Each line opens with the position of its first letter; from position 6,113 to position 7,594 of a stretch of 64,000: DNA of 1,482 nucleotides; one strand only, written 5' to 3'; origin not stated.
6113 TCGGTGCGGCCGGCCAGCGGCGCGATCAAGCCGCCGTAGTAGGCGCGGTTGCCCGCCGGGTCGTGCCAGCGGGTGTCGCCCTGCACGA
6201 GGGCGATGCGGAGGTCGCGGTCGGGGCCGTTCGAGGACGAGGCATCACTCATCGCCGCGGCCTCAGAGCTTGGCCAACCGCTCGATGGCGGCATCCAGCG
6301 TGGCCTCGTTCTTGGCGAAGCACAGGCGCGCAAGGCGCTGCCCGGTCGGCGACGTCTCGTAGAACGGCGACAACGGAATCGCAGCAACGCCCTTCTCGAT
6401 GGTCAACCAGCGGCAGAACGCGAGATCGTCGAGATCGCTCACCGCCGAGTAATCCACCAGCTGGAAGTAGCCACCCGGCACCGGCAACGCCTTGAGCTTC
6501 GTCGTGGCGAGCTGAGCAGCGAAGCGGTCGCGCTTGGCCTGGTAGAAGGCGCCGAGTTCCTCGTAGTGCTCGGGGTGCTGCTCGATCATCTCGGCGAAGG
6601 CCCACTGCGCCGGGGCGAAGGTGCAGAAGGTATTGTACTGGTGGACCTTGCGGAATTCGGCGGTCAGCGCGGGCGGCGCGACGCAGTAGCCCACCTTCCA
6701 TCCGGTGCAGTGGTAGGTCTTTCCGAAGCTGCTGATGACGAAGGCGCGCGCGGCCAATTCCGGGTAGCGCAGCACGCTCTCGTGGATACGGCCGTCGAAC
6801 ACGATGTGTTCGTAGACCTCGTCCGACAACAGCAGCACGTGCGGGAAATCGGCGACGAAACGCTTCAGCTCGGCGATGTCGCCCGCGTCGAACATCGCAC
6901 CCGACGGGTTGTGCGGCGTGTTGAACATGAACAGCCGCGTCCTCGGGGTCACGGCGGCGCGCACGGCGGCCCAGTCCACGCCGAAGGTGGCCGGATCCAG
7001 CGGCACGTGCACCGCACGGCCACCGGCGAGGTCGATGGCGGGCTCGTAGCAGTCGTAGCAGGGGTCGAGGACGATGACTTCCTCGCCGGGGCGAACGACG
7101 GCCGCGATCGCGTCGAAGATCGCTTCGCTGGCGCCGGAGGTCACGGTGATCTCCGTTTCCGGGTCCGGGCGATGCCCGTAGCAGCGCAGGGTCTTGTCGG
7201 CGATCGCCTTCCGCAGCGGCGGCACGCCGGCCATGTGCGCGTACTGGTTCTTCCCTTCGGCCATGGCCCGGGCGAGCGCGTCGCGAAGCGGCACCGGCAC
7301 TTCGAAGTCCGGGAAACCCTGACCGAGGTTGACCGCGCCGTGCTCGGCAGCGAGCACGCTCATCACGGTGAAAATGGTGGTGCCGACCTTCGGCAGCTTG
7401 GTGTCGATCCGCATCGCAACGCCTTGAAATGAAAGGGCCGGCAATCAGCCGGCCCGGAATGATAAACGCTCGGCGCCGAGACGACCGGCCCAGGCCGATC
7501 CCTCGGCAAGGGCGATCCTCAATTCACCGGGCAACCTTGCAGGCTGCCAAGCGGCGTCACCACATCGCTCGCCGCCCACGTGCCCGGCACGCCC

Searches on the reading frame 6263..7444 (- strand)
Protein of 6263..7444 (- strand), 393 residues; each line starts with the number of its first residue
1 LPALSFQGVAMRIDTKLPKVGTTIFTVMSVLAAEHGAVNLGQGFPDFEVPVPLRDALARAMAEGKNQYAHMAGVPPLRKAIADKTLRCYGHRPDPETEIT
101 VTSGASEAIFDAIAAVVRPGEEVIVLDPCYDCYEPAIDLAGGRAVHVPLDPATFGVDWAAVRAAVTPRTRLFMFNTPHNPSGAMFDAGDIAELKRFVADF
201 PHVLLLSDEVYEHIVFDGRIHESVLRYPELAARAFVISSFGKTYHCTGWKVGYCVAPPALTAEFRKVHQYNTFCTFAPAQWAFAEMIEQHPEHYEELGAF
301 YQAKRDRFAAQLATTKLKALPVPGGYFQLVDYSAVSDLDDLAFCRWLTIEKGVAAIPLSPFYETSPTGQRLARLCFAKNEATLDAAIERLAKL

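Call 16: search_protein_families(library=pfam, proteins=[window:6263-7444:-], max_evalue=0.001)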
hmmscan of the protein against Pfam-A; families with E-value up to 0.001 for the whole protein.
window:6263-7444:- (393 aa): 3 families
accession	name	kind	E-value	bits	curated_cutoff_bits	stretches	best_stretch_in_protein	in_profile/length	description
PF00155.27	Aminotran_1_2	-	2.6e-56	191.8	19.7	1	38-390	4-361/361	Aminotransferase class I and II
PF01053.26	Cys_Met_Meta_PP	-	6.5e-06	25.4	27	1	100-195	72-164/381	Cys/Met metabolism PLP-dependent enzyme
PF01041.23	DegT_DnrJ_EryC1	-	1.6e-05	24.7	19.8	1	99-173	43-117/360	DegT/DnrJ/EryC1/StrS aminotransferase family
